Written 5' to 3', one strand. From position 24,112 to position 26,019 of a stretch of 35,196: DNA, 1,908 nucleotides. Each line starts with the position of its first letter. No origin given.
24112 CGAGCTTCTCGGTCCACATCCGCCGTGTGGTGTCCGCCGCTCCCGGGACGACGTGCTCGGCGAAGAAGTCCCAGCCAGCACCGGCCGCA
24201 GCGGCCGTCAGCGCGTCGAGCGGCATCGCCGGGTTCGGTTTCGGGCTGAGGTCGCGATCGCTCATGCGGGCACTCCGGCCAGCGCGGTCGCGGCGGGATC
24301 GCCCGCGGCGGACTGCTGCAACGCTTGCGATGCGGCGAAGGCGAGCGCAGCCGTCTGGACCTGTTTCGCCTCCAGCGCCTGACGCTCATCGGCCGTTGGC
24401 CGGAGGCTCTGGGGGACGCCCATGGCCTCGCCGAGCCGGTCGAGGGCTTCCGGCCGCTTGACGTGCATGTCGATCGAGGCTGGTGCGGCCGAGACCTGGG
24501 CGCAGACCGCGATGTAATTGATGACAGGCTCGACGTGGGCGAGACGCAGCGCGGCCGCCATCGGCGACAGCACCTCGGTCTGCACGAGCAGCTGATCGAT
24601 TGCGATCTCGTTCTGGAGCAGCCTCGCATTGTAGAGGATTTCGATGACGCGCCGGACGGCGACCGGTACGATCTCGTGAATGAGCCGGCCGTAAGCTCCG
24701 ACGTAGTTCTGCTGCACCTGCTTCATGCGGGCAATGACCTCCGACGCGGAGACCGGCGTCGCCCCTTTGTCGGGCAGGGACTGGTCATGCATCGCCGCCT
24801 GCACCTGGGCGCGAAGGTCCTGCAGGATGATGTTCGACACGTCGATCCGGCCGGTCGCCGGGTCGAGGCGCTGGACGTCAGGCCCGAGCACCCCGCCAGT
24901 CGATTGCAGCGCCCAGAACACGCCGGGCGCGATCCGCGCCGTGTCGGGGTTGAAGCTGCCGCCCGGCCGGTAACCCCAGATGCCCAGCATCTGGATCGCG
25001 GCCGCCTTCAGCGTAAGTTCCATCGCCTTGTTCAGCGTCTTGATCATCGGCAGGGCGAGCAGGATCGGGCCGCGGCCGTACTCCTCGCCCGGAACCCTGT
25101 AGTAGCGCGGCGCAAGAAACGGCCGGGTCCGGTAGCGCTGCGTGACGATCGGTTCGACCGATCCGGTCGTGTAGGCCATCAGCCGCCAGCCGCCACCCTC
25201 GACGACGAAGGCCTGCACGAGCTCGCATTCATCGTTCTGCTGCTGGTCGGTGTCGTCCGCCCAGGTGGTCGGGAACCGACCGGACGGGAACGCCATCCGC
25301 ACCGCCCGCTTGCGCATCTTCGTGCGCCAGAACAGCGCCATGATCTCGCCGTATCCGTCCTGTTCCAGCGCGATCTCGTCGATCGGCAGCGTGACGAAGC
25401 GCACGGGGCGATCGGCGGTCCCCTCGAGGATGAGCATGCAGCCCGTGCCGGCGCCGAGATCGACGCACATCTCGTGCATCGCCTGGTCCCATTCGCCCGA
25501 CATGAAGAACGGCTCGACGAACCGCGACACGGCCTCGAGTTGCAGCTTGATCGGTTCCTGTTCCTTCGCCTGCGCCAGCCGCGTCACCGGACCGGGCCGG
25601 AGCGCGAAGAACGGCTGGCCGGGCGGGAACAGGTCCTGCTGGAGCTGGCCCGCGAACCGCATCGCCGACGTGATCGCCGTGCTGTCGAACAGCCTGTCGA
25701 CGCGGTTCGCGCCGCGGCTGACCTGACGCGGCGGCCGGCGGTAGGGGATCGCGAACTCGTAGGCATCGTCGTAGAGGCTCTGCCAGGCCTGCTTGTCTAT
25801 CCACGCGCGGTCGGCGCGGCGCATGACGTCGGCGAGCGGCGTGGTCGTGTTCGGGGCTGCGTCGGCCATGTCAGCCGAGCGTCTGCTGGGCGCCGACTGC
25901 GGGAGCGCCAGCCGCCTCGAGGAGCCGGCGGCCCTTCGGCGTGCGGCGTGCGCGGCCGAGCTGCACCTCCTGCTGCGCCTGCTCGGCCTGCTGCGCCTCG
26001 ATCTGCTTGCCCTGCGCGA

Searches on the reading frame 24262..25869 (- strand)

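Call 10: search_protein_families(library=phrogs, proteins=[window:24262-25869:-], max_evalue=0.001)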
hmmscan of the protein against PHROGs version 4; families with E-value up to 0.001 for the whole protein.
window:24262-25869:- (535 aa): 4 families
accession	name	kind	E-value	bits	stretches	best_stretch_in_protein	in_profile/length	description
phrog_332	-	connector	9.2e-60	203.5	1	8-527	7-539/560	head-tail adaptor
phrog_449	-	connector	7.7e-27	94.9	1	38-524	31-509/520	head-tail adaptor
phrog_21643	-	unknown function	1.9e-15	57.7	1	278-523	3-245/268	-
phrog_21528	-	unknown function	4.9e-14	53.4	1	20-219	11-211/224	-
